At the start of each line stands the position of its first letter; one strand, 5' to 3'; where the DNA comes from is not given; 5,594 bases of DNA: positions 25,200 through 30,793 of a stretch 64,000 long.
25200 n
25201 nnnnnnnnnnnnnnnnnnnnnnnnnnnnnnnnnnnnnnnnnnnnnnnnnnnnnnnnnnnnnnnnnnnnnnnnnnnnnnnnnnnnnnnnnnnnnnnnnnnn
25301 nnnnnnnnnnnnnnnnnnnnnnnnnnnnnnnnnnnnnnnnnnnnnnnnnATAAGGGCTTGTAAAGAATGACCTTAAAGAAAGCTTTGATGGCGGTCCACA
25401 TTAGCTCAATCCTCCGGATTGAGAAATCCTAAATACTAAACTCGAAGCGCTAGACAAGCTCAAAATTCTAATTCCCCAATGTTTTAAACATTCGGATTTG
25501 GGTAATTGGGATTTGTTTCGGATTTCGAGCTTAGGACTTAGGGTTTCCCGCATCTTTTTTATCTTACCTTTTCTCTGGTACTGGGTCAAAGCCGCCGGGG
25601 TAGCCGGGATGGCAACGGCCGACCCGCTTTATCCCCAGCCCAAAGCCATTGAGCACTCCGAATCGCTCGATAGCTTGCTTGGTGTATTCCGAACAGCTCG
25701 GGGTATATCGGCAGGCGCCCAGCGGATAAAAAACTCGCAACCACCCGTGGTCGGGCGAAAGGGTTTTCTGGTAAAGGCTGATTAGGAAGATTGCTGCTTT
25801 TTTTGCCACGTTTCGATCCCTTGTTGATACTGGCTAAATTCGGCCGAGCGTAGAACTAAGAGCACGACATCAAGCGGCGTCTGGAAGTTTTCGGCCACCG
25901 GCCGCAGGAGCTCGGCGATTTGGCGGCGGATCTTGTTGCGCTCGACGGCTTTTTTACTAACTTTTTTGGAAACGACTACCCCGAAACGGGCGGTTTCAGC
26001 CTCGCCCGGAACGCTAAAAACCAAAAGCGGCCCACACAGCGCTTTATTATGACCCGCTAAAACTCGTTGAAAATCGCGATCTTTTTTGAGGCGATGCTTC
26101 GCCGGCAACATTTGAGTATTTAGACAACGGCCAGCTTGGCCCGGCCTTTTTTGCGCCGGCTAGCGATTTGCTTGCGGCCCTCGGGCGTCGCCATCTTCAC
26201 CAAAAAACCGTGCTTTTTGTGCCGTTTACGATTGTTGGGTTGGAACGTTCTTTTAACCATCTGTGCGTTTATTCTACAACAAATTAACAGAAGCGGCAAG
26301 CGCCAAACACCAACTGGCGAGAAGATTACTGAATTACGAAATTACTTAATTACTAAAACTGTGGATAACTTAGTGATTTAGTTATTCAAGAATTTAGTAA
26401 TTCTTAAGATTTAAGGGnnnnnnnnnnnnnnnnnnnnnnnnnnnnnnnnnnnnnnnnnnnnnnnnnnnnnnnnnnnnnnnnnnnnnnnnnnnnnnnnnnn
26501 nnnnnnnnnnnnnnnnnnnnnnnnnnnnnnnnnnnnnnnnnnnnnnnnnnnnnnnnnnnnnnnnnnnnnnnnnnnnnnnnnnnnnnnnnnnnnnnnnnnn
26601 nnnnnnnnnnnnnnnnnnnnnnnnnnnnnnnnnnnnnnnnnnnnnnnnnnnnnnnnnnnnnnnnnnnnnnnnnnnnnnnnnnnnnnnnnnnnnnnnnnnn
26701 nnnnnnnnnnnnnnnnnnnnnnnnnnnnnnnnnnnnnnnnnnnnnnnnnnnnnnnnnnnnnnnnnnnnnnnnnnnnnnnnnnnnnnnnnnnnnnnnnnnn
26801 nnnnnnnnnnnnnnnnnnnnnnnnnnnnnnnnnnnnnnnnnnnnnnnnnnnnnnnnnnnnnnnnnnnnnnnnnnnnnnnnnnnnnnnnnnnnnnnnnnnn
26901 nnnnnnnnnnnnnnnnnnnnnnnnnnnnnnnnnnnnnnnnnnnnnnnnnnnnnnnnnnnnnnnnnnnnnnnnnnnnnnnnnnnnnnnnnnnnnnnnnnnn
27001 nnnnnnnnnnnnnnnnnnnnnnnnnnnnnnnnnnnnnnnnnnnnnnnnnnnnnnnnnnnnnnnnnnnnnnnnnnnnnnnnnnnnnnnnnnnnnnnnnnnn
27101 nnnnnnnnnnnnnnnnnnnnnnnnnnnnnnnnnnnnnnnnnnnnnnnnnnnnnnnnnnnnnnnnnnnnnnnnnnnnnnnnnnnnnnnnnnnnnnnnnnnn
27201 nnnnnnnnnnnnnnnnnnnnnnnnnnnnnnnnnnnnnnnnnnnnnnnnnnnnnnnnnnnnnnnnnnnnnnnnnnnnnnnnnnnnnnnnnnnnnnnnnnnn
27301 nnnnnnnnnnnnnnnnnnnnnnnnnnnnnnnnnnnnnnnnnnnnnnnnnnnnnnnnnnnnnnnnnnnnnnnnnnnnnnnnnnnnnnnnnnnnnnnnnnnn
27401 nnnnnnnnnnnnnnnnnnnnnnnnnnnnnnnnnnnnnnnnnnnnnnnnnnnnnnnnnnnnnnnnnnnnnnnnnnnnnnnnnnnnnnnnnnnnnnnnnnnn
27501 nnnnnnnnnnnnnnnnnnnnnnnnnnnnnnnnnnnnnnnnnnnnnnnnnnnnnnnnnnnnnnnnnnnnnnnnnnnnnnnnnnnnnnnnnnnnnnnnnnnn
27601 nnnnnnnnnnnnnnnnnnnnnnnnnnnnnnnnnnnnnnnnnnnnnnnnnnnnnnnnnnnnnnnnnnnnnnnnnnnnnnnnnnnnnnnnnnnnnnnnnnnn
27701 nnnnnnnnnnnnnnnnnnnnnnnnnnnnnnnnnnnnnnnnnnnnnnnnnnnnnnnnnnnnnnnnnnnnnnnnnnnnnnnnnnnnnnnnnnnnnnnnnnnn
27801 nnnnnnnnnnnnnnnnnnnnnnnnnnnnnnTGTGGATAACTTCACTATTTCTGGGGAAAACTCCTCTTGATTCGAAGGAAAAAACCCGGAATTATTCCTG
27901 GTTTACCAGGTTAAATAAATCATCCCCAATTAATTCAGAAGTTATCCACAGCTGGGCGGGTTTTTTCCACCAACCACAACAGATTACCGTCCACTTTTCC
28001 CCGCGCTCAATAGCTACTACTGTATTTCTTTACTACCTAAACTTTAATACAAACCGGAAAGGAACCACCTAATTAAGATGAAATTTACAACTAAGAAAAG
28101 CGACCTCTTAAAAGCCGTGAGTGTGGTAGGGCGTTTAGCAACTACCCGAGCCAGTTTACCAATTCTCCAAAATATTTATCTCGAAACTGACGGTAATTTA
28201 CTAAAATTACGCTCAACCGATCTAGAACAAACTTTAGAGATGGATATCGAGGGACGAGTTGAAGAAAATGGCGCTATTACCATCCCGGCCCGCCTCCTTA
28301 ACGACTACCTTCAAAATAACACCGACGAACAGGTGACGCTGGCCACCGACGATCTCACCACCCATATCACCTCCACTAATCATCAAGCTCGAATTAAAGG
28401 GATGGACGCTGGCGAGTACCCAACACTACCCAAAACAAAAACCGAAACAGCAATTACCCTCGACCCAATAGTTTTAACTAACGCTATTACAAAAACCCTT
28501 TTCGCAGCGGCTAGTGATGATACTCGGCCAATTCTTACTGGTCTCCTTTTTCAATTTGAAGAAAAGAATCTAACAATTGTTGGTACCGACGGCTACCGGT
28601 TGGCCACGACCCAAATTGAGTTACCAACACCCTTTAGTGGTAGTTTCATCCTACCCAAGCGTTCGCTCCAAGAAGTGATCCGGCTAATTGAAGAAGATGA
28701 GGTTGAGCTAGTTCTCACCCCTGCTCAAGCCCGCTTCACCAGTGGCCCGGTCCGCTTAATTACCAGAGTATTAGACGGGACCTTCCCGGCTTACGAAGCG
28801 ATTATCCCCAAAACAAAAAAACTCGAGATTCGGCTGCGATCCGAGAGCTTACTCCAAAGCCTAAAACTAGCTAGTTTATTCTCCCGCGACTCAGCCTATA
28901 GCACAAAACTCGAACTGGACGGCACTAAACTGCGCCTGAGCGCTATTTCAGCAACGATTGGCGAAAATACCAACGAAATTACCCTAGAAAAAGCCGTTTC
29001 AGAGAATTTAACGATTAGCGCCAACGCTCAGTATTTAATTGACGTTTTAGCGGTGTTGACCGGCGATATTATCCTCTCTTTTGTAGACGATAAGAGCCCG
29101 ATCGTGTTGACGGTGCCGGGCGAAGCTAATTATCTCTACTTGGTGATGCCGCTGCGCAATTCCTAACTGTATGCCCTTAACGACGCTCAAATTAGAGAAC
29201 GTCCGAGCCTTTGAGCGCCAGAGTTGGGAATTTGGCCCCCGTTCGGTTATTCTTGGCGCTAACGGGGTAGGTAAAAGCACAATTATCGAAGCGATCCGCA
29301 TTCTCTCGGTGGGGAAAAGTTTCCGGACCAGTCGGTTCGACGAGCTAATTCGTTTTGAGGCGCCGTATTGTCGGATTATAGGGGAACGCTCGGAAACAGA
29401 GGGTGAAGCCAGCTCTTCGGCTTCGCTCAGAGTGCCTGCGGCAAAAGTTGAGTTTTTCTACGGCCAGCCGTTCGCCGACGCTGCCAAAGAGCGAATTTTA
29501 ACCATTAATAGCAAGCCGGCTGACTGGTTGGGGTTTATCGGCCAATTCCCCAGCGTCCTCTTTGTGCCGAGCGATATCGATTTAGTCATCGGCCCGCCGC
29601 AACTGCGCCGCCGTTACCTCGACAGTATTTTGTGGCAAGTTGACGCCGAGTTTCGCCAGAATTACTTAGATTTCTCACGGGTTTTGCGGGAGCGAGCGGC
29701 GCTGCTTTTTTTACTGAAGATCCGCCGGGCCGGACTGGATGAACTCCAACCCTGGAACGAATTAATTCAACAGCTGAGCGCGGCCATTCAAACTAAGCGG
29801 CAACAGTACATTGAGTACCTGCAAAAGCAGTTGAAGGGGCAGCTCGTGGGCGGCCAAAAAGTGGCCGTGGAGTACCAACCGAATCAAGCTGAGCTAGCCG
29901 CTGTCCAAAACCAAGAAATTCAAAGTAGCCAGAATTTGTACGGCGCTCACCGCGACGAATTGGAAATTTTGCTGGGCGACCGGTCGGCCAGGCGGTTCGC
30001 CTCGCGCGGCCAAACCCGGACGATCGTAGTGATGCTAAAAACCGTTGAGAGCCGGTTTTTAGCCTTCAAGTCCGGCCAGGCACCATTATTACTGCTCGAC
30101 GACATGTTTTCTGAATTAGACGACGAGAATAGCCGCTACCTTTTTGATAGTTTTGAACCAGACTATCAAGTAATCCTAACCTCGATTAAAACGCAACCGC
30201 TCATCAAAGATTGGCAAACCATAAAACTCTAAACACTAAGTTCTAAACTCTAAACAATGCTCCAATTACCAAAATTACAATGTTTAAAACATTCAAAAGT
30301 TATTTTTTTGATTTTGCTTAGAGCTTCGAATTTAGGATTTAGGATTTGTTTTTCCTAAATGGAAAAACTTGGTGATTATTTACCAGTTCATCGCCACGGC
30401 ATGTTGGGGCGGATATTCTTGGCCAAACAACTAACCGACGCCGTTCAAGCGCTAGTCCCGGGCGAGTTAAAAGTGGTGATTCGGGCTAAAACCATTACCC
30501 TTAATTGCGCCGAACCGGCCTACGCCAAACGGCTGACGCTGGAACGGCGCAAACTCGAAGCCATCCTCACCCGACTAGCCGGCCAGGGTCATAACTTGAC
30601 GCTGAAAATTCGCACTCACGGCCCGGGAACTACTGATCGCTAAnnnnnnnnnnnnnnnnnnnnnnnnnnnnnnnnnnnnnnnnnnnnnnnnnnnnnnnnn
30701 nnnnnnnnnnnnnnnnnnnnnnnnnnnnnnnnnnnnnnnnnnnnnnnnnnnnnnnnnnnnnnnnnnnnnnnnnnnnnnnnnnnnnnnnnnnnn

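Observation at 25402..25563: Imperfectly palindromic intergenic element shared by the yidD-yidC and recF-DUF721 spacers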

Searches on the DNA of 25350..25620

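Call 123: search_rna_families(source=window, start=25350, end=25620, threshold=evalue, max_evalue=1)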
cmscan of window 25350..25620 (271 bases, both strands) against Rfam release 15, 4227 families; matches with E-value up to 1: 2.
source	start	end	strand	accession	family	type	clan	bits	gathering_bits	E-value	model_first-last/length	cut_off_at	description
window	25414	25550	+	RF03839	MIR2599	Gene; miRNA;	-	20.2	120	0.14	1-132/132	no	MIR2599 microRNA precursor family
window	25442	25530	+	RF03567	MIR8024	Gene; miRNA;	-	18.7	57.3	0.37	1-86/86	no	MIR8024 microRNA precursor family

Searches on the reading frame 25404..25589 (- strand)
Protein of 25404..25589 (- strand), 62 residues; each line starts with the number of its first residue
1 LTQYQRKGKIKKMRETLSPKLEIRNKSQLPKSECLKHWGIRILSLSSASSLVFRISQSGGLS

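Call 117: search_protein_families(library=ncbifam, proteins=[window:25404-25589:-], max_evalue=0.01)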
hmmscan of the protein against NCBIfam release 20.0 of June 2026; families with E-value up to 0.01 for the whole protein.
window:25404-25589:- (62 aa): 0 families

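Call 118: search_protein_families(library=pfam, proteins=[window:25404-25589:-], max_evalue=0.01)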
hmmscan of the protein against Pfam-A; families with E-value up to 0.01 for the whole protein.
window:25404-25589:- (62 aa): 0 families

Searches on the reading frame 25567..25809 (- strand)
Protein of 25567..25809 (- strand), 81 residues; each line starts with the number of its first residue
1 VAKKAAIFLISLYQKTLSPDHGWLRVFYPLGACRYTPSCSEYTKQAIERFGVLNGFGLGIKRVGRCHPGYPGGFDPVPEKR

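Call 117: search_protein_families(library=ncbifam, proteins=[window:25567-25809:-], max_evalue=0.01)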
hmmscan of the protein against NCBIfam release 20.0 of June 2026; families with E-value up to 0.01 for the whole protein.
window:25567-25809:- (81 aa): 1 family
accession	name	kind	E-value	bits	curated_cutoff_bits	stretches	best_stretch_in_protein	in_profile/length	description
TIGR00278.2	TIGR00278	equivalog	1.1e-20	73.2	40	1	3-73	1-63/64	membrane protein insertion efficiency factor YidD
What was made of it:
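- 25564..25809 (-): yidD, the gene upstream of copy 1. call 117 (TIGR00278, E 1e-20)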

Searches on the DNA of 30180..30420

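Call 124: search_rna_families(source=window, start=30180, end=30420, threshold=evalue, max_evalue=1)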
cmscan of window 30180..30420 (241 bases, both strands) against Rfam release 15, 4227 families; matches with E-value up to 1: 4.
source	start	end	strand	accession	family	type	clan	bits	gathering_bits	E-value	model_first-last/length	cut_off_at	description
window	30221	30414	+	RF02384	FasX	Gene; sRNA;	-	24.6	100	0.023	1-205/205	no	FasX small RNA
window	30224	30347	-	RF03940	MIR9563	Gene; miRNA;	-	22.3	90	0.043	1-127/127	no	MIR9563 microRNA precursor family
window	30236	30336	-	RF04157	MIR9486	Gene; miRNA;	-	18.5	100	0.22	1-119/119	no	MIR9486 microRNA precursor family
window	30325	30364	+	RF01667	rox1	Cis-reg;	-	16.2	58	0.95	1-59/59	no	Drosophila rox1 ncRNA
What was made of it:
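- On Known RNA family (Rfam 15): E-value scans give only far sub-threshold generic hairpin hits (calls 123, 124).
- Tried and rejected: E-value scans gave chance hairpin hits (calls 123, 124).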

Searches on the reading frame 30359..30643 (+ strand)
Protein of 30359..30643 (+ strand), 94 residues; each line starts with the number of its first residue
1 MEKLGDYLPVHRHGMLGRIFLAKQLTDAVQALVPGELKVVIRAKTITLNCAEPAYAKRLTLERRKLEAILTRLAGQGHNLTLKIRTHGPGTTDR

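Call 22: find_encoding_contigs(protein=window:30359-30643:+, flank=10000, max_places=10)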
Protein window:30359-30643:+ (94 aa): 2 contigs read that carry it; 2 places shown.
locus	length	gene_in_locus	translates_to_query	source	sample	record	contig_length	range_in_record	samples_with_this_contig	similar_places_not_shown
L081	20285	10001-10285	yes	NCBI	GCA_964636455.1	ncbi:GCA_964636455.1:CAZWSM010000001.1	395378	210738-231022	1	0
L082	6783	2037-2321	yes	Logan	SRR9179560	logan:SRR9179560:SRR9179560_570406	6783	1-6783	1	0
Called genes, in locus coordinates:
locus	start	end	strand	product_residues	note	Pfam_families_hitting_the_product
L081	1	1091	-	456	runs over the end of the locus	-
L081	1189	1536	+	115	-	-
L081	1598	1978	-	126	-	PF00011:HSP20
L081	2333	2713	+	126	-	PF00156:Pribosyltran (weak)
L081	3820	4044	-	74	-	-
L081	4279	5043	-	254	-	PF02096:60KD_IMP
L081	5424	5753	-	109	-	PF00825:Ribonuclease_P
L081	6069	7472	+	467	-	PF11638:DnaA_N, PF00308:Bac_DnaA, PF01695:IstB_IS21 (weak), PF00004:AAA (weak), PF08299:Bac_DnaA_C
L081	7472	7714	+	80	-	-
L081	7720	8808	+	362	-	PF00712:DNA_pol3_beta, PF02767:DNA_pol3_beta_2, PF02768:DNA_pol3_beta_3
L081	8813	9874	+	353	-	PF02463:SMC_N, PF13175:AAA_15 (weak), PF13476:AAA_23, PF13555:AAA_29 (weak), PF13304:AAA_21 (faint)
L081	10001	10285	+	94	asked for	-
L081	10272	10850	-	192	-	-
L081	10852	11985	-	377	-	PF01510:Amidase_2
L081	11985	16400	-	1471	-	-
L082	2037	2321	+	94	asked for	-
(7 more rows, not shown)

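Call 117: search_protein_families(library=ncbifam, proteins=[window:30359-30640:+], max_evalue=0.01)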
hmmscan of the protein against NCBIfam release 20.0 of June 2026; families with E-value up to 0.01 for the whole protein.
window:30359-30640:+ (94 aa): 0 families

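Call 118: search_protein_families(library=pfam, proteins=[window:30359-30640:+], max_evalue=0.01)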
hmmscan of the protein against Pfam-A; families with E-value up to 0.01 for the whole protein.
window:30359-30640:+ (94 aa): 0 families
